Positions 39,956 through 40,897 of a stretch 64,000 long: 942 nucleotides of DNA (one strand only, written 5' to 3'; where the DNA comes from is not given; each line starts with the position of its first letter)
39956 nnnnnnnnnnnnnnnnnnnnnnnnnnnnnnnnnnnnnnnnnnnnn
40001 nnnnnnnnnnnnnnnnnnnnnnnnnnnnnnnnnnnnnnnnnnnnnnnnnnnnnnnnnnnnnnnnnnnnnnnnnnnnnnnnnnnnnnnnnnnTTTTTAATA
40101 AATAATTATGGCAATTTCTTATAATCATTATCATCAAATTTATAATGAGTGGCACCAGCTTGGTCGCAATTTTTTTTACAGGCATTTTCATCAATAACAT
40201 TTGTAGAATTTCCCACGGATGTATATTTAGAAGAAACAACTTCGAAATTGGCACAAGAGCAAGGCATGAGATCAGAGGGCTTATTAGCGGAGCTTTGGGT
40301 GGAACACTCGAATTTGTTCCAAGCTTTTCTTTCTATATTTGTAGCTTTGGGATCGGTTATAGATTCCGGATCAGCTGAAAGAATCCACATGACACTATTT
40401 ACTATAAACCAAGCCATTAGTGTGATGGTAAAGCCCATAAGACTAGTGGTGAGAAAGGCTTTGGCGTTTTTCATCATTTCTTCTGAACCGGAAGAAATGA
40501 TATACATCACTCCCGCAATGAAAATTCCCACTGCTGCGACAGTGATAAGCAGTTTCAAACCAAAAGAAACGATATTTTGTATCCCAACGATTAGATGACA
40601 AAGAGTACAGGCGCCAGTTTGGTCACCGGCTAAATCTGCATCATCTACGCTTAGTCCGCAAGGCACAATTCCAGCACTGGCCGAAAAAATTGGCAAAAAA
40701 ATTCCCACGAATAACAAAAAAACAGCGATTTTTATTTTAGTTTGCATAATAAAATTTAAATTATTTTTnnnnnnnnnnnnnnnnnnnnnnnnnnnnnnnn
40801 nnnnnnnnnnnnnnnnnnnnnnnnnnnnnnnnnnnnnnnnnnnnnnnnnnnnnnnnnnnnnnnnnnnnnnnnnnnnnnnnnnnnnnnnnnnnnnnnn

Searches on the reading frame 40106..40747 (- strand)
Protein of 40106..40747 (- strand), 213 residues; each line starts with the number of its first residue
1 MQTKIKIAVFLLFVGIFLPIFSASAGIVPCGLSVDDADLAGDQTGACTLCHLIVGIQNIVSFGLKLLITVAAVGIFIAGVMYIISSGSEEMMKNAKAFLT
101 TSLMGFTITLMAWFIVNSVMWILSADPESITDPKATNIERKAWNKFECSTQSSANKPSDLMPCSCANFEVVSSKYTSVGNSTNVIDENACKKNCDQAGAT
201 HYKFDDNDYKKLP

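Call 3: search_protein_families(library=pfam, proteins=[window:40106-40747:-], max_evalue=0.1)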
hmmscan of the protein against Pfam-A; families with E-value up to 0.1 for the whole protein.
window:40106-40747:- (213 aa): 2 families
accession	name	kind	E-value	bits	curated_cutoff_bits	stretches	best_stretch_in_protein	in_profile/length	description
PF18895.5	T4SS_pilin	-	0.00038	20.9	26.6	1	58-117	10-69/71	Type IV secretion system pilin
PF18509.6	MCR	-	0.073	13.1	30.4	0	43-55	16-28/30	Magnetochrome domain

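Call 4: search_protein_families(library=ncbifam, proteins=[window:40106-40747:-], max_evalue=0.1)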
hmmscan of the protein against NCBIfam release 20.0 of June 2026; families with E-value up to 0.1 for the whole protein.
window:40106-40747:- (213 aa): 2 families
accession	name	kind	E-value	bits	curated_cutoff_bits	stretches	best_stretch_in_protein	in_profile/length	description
NF045849.1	ICE_MMCAP2_0565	equivalog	0.013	15.2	40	1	55-120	11-77/80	Mbov_0395 family pilin-like conjugal transfer protein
NF008977.0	PRK12324.1-2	equivalog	0.015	14.7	234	1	64-120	202-258/297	decaprenyl-phosphate phosphoribosyltransferase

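Call 77: search_protein_families(library=phrogs, proteins=[window:40106-40747:-], max_evalue=0.01)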
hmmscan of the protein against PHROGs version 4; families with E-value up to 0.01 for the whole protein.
window:40106-40747:- (213 aa): 0 families
